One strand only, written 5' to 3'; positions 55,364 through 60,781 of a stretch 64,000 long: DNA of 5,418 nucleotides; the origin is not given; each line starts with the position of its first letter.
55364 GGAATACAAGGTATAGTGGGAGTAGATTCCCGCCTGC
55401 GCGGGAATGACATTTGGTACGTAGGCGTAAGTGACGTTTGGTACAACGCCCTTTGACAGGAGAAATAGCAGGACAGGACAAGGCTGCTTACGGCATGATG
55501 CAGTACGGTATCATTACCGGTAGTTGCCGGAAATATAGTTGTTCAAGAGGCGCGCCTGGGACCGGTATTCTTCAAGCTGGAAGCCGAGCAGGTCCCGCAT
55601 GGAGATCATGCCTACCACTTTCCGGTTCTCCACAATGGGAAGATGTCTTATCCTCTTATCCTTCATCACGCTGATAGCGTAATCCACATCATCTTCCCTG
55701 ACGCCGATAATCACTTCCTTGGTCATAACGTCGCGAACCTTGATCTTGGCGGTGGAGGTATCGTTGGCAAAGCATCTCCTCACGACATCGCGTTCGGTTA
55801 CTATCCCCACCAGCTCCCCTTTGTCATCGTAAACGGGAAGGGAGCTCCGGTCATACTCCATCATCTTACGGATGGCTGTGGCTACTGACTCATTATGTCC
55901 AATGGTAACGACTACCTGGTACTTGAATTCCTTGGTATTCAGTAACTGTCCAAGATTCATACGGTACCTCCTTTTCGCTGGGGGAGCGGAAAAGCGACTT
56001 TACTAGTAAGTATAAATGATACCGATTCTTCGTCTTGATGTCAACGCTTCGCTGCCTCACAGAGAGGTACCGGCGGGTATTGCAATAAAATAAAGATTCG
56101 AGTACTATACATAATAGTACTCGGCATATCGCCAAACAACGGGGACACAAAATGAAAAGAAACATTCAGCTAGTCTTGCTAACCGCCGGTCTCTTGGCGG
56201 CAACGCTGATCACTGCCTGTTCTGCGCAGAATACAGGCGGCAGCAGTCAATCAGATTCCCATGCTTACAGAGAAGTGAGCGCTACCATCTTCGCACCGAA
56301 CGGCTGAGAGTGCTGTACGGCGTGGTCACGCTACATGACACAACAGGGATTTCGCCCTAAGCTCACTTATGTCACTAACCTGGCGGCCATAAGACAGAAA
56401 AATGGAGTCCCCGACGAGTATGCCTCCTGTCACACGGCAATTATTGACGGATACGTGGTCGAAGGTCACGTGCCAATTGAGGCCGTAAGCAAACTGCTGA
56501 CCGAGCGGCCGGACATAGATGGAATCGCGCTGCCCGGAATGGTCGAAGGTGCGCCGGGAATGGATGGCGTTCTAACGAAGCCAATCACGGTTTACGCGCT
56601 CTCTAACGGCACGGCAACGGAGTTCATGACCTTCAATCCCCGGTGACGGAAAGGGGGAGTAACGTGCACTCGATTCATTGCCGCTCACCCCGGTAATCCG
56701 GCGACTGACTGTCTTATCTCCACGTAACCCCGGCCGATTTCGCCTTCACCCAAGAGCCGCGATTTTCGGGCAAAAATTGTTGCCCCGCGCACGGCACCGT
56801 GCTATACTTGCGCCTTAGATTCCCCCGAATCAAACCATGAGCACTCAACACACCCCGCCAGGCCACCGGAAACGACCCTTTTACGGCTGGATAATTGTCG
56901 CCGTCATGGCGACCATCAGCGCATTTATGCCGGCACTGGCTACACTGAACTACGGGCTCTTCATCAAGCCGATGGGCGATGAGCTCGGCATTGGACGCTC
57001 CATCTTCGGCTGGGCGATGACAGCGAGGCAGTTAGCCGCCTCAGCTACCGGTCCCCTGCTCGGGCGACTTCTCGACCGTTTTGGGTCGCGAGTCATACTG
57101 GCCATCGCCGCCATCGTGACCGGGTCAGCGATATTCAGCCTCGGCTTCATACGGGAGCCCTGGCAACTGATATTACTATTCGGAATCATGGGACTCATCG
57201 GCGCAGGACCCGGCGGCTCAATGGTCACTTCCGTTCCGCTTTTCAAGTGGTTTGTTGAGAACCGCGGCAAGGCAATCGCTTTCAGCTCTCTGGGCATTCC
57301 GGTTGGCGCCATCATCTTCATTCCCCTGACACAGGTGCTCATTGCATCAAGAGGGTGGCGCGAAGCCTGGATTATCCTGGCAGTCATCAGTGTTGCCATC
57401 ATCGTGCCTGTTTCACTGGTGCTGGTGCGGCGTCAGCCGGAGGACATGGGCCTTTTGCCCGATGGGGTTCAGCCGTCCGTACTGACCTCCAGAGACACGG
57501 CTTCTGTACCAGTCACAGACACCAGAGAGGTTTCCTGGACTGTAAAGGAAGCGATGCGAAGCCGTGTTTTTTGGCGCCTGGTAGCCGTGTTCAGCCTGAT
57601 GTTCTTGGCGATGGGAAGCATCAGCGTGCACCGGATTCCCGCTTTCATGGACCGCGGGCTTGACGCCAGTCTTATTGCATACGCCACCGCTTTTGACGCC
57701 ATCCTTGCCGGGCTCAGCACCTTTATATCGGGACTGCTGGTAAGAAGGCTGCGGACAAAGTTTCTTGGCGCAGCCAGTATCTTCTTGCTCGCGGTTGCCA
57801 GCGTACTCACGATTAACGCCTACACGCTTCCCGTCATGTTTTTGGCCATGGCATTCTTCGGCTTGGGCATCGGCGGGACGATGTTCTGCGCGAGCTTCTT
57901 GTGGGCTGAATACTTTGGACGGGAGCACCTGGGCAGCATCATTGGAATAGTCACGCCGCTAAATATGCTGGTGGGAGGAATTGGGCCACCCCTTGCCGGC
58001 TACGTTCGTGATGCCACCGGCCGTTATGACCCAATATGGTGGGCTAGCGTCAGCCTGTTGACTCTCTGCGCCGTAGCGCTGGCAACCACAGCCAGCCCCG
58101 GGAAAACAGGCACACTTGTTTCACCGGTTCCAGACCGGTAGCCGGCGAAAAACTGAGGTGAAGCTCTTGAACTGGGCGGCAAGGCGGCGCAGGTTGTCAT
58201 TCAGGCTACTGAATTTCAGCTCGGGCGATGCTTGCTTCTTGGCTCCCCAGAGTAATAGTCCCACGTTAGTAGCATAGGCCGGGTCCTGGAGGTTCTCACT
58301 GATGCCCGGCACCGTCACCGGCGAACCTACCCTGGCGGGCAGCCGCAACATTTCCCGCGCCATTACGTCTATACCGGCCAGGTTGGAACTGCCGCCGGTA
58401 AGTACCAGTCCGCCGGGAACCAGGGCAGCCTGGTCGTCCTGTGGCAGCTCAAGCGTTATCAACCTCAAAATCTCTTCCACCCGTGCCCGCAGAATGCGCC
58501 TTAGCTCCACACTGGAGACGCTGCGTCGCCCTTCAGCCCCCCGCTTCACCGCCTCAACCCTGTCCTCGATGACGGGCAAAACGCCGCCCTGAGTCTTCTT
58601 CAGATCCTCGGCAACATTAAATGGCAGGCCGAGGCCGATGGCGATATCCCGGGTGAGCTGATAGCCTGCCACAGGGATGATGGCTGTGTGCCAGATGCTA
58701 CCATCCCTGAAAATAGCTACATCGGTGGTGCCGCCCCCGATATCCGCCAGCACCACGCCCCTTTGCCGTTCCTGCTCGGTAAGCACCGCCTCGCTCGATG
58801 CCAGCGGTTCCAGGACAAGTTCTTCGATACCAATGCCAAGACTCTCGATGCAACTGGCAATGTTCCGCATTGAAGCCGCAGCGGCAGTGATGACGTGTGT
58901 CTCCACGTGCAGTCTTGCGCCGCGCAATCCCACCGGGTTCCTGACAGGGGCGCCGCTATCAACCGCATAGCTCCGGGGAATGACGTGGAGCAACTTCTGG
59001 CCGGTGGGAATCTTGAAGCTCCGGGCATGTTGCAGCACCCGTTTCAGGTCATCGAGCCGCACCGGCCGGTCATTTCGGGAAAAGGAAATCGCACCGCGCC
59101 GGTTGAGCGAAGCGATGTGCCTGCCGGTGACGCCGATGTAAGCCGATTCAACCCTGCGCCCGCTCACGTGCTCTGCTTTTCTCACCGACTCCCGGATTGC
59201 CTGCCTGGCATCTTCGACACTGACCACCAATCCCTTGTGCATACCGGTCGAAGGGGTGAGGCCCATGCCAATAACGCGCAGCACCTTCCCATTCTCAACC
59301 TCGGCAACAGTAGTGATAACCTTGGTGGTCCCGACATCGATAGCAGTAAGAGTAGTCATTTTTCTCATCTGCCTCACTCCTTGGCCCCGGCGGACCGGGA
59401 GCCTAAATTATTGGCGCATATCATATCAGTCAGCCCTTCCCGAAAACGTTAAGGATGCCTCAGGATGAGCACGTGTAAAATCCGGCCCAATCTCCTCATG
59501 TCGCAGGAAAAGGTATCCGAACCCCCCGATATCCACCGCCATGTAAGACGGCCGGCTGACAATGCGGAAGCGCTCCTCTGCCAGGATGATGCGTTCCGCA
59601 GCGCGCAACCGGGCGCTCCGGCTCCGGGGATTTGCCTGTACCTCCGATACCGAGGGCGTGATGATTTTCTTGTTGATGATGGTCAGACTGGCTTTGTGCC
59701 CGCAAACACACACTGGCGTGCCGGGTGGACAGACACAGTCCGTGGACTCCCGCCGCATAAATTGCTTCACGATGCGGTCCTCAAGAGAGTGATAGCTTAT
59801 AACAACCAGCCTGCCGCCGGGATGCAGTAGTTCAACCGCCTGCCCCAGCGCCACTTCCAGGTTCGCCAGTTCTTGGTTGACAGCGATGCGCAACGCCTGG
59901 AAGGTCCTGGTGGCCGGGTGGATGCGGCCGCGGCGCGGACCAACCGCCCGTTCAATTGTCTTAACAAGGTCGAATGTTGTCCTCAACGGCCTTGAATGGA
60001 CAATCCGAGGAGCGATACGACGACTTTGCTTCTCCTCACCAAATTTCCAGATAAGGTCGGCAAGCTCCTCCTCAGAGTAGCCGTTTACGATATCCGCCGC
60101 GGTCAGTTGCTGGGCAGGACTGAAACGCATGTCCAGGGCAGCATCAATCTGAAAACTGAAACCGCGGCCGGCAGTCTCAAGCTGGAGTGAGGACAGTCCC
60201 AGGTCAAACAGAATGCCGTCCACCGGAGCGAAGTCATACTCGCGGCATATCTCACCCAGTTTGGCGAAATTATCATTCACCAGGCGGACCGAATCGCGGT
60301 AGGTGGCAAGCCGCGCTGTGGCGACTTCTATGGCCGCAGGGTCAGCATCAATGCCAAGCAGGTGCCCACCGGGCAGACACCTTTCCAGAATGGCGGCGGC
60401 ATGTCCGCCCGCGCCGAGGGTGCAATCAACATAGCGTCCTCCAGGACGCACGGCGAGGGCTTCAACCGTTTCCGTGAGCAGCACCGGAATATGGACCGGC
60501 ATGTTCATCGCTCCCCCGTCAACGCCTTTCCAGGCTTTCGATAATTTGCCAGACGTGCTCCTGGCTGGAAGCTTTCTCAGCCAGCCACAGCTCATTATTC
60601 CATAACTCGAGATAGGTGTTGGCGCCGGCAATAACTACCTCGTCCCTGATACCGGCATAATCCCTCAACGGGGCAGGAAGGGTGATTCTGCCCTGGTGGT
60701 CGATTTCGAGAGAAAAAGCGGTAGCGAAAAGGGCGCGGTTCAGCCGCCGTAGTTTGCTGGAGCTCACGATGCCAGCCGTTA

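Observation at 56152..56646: Candidate selenocysteine in a DUF411/CopG-family copper-cluster protein: TGA replaces the first Cys of the CxCC motif and a fdhF-like GGUC hairpin follows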

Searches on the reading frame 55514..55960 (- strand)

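Call 10: search_protein_families(library=pfam, proteins=[window:55514-55960:-], max_evalue=0.00001)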
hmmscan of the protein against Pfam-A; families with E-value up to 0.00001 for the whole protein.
window:55514-55960:- (148 aa): 1 family
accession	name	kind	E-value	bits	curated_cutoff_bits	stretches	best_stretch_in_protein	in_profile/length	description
PF00571.33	CBS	-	4.7e-27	94.5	24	2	17-62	9-54/57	CBS domain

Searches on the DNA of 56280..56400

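Call 57: search_rna_families(source=window, start=56280, end=56400, threshold=evalue, max_evalue=10, show_alignments=3)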
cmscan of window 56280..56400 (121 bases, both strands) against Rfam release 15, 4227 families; matches with E-value up to 10: 1.
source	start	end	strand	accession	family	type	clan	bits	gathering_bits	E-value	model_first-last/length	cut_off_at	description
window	56391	56400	+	RF03142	L2-Alphaproteobacteria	Cis-reg; leader;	-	8.7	37.8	4.9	1-66/66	no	L2-Alphaproteobacteria ribosomal protein leader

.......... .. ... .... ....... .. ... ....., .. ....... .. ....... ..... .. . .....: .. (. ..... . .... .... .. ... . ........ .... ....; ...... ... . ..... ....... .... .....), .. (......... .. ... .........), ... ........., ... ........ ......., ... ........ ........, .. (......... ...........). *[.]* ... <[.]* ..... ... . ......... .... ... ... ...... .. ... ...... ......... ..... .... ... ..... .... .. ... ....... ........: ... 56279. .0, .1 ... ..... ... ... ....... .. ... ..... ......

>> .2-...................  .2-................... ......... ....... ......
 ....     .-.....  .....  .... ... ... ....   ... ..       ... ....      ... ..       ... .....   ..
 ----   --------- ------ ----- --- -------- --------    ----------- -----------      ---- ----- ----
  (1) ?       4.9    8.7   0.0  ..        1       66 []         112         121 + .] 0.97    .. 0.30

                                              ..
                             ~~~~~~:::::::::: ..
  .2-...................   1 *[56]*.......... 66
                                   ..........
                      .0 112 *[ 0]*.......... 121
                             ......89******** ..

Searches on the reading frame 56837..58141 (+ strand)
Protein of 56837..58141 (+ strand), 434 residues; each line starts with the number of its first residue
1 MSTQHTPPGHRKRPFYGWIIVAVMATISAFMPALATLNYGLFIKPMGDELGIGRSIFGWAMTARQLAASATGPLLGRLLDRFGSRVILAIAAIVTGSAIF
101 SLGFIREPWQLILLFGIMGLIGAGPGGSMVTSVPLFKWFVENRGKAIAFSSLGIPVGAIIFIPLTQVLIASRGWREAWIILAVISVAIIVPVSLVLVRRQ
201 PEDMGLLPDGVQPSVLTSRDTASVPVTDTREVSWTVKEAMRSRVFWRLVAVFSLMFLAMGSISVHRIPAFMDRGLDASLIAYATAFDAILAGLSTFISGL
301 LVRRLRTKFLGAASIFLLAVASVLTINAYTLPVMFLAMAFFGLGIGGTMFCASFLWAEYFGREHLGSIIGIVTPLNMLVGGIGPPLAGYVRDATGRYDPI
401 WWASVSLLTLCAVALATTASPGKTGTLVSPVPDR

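Call 10: search_protein_families(library=pfam, proteins=[window:56837-58141:+], max_evalue=0.00001)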
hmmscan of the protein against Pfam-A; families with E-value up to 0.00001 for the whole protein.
window:56837-58141:+ (434 aa): 1 family
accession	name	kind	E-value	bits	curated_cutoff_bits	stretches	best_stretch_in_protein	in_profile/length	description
PF07690.21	MFS_1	-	2.6e-39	135.6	33.4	1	27-384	3-347/347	Major Facilitator Superfamily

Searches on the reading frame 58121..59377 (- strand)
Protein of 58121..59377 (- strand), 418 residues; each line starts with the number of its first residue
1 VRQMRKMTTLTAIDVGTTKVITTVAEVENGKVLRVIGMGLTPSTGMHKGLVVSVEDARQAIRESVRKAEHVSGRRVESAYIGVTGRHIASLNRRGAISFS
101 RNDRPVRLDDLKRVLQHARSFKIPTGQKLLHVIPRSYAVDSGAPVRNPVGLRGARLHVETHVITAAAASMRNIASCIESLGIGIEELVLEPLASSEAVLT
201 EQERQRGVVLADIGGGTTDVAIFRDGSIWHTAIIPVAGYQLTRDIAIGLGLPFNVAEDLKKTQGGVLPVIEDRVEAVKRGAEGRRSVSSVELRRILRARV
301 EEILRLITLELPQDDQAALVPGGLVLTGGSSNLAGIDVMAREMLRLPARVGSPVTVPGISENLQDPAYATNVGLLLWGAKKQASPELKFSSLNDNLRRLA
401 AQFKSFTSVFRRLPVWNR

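Call 10: search_protein_families(library=pfam, proteins=[window:58121-59377:-], max_evalue=0.00001)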
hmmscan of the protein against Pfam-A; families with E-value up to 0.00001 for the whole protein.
window:58121-59377:- (418 aa): 4 families
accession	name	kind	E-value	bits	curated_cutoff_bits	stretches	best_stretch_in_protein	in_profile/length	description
PF14450.12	FtsA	-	7.7e-37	126.9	31.8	1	209-373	1-127/127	Cell division protein FtsA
PF02491.25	SHS2_FTSA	-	1.1e-21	77.4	25.4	1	85-164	1-79/79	SHS2 domain inserted in FTSA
PF06723.19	MreB_Mbl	-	4.2e-12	46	27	1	186-351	125-304/327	MreB/Mbl protein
PF08841.16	DDR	-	3.1e-06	26.9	24.6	1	162-262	88-190/328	Diol dehydratase reactivase ATPase-like domain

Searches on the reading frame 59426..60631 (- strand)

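Call 10: search_protein_families(library=pfam, proteins=[window:59426-60631:-], max_evalue=0.00001)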
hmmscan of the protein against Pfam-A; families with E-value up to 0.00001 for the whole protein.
window:59426-60631:- (401 aa): 1 family
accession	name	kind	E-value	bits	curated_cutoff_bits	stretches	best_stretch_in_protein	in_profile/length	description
PF01795.25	Methyltransf_5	-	2.6e-112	375.7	27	1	46-348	3-309/309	MraW methylase family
